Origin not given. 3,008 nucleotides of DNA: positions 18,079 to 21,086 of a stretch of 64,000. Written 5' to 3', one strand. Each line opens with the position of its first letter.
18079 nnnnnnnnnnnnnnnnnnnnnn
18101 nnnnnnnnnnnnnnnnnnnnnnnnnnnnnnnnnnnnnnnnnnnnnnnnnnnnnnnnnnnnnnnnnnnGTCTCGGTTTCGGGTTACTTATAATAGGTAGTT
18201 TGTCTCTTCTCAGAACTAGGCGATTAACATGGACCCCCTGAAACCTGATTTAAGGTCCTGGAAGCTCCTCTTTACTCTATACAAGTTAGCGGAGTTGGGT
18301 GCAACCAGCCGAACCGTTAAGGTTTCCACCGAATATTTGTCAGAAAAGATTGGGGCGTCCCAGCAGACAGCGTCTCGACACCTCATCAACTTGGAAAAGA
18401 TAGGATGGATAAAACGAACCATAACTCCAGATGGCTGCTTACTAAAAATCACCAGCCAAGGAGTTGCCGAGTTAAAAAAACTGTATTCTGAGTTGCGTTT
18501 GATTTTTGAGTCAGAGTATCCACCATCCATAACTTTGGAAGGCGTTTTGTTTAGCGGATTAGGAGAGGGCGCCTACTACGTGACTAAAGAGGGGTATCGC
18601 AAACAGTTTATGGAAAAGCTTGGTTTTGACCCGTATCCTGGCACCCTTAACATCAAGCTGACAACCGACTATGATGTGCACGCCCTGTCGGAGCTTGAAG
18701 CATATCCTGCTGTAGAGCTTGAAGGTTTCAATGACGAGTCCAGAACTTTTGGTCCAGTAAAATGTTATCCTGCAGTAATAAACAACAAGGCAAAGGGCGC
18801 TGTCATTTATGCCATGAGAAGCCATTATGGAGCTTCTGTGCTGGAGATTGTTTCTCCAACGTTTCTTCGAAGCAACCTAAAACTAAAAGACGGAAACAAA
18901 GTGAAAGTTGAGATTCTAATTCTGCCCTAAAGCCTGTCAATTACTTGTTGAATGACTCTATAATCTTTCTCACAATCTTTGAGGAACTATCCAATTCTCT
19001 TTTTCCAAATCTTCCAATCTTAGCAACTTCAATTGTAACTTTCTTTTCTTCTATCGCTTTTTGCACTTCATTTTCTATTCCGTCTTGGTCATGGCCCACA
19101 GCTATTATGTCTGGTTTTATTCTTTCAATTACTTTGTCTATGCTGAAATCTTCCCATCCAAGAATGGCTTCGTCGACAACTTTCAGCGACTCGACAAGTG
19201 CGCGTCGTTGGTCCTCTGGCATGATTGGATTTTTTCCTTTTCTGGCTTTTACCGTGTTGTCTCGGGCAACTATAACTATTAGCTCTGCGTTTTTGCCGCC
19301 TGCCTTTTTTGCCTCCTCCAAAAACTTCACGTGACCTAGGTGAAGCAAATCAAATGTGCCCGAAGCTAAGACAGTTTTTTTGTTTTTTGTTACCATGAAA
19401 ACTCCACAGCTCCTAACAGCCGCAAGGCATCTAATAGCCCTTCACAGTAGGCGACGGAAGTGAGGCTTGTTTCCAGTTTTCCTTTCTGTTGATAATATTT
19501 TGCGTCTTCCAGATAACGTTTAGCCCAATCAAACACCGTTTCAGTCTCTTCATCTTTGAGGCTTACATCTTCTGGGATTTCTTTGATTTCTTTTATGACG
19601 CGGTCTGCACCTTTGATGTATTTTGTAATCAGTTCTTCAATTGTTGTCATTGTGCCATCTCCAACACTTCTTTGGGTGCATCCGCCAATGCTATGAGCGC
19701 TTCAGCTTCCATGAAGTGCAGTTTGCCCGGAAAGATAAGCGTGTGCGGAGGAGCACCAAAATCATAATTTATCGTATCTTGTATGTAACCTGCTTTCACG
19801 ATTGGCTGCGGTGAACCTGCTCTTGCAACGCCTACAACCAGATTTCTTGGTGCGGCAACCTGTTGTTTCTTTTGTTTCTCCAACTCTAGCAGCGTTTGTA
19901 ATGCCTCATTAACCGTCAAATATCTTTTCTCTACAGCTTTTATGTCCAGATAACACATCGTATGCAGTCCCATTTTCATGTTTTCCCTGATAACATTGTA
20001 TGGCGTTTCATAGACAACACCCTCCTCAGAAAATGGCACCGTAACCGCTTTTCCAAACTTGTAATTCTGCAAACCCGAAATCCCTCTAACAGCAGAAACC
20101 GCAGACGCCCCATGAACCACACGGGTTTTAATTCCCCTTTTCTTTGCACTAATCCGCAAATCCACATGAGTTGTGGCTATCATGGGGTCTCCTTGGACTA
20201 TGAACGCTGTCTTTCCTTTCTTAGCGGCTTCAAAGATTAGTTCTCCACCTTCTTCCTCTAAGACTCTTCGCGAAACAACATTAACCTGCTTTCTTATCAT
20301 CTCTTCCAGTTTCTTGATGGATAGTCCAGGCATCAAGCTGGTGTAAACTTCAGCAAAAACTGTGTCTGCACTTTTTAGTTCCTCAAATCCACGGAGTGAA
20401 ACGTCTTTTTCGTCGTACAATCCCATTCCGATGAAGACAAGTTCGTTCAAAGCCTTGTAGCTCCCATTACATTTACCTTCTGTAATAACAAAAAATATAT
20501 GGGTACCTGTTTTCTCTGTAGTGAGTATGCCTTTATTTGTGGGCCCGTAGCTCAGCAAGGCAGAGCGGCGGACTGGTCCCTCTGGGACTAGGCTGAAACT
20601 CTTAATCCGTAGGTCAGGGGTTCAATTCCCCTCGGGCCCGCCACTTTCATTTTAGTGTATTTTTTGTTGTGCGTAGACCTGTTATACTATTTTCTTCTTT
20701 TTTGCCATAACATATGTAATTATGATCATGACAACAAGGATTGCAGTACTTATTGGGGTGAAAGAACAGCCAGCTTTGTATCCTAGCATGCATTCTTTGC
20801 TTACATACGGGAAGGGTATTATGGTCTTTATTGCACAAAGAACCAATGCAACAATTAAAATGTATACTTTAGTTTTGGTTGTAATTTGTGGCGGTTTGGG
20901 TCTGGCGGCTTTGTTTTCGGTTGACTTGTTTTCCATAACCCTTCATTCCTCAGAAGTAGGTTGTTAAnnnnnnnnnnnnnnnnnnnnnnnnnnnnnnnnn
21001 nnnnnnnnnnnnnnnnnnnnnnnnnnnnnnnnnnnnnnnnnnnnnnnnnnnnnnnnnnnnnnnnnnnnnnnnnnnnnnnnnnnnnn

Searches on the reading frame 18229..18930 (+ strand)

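Call 3: search_protein_families(library=pfam, proteins=[window:18229-18930:+], max_evalue=0.01)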
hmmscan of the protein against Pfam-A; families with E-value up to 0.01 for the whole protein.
window:18229-18930:+ (233 aa): 8 families
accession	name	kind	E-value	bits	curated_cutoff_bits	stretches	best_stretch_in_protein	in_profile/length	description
PF01982.22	CTP-dep_RFKase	-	2.6e-42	144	25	1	108-229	2-121/121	Domain of unknown function DUF120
PF01047.28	MarR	-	6.4e-05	23.2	24.6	1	13-67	8-53/59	MarR family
PF13545.12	HTH_Crp_2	-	0.0002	21.7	27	1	16-63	6-55/70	Crp-like helix-turn-helix domain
PF25213.1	HVO_A0261_N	-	0.00056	20.2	35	1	31-64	24-57/86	HVO_A0261 N-terminal domain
PF13601.12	HTH_34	-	0.00066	20.2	27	1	31-90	14-77/80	Winged helix DNA-binding domain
PF13730.12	HTH_36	-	0.005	17.1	25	1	33-61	27-55/55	Helix-turn-helix domain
PF08220.18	HTH_DeoR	-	0.0059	16.8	21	0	31-64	14-47/57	DeoR-like helix-turn-helix domain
PF13412.12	HTH_24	-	0.0084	16.1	21.9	0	37-62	23-48/48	Winged helix-turn-helix DNA-binding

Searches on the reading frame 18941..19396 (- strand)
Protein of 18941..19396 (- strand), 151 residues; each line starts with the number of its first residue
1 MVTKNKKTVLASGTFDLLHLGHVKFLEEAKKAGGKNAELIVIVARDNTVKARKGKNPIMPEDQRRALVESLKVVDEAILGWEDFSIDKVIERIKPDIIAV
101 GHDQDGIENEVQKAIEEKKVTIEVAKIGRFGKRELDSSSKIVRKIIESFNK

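Call 25: search_protein_families(library=pfam, proteins=[window:18941-19396:-], max_evalue=0.0001)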
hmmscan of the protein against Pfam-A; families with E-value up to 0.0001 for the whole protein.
window:18941-19396:- (151 aa): 2 families
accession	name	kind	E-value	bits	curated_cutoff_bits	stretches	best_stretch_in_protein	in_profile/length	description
PF01467.32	CTP_transf_like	-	2e-22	80.3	21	1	11-143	2-132/133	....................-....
PF06574.18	FAD_syn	-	9.5e-07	29.2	27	1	4-73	4-77/158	FAD synthetase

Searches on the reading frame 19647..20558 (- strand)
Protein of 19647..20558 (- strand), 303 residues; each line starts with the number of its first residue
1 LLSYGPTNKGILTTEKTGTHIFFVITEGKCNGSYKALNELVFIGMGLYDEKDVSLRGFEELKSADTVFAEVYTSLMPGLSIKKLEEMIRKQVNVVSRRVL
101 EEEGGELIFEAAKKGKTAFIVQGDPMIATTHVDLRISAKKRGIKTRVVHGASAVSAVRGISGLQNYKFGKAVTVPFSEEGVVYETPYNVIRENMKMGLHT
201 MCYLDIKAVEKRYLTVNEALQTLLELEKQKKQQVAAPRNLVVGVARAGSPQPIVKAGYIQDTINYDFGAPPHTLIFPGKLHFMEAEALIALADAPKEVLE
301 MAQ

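Call 3: search_protein_families(library=pfam, proteins=[window:19647-20558:-], max_evalue=0.01)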
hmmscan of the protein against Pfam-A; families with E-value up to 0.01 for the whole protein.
window:19647-20558:- (303 aa): 1 family
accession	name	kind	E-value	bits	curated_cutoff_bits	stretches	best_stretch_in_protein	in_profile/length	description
PF00590.25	TP_methylase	-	4.9e-19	69.5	27.8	1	40-250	2-199/212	Tetrapyrrole (Corrin/Porphyrin) Methylases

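Call 48: search_protein_families(library=ncbifam, proteins=[window:19647-20558:-], max_evalue=0.001)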
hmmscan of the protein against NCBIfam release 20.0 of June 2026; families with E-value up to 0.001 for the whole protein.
window:19647-20558:- (303 aa): 6 families
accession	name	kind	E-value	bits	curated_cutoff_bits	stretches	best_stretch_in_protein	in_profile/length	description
TIGR00522.1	dph5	equivalog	3.6e-90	301.9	114.3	1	40-295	2-258/258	diphthine synthase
TIGR01467.1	cobI_cbiL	equivalog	1.3e-06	28.1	163.25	1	40-158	3-134/230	precorrin-2 C(20)-methyltransferase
NF004063.0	PRK05576.1-6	equivalog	3.8e-05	23.1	235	1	43-159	6-128/235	cobalt-factor II C(20)-methyltransferase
NF004060.0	PRK05576.1-3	equivalog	9.1e-05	22.3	189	1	40-158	2-123/202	cobalt-factor II C(20)-methyltransferase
NF004062.0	PRK05576.1-5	equivalog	9.4e-05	21.9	194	1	39-157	2-125/219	cobalt-factor II C(20)-methyltransferase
TIGR01465.1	cobM_cbiF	equivalog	0.00024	20.5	259.65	1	41-157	2-114/247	precorrin-4 C(11)-methyltransferase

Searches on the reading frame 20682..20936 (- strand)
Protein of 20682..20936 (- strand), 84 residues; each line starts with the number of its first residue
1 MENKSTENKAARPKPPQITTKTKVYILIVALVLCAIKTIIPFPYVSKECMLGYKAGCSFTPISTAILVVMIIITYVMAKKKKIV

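Call 3: search_protein_families(library=pfam, proteins=[window:20682-20936:-], max_evalue=0.01)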
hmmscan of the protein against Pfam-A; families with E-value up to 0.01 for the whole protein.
window:20682-20936:- (84 aa): 0 families

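Call 48: search_protein_families(library=ncbifam, proteins=[window:20682-20936:-], max_evalue=0.001)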
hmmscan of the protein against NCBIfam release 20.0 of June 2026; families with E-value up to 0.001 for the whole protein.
window:20682-20936:- (84 aa): 1 family
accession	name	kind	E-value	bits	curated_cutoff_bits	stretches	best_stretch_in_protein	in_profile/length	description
NF005839.0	PRK07756.1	equivalog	0.00016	21.9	163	1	16-83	56-118/122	NADH-quinone oxidoreductase subunit A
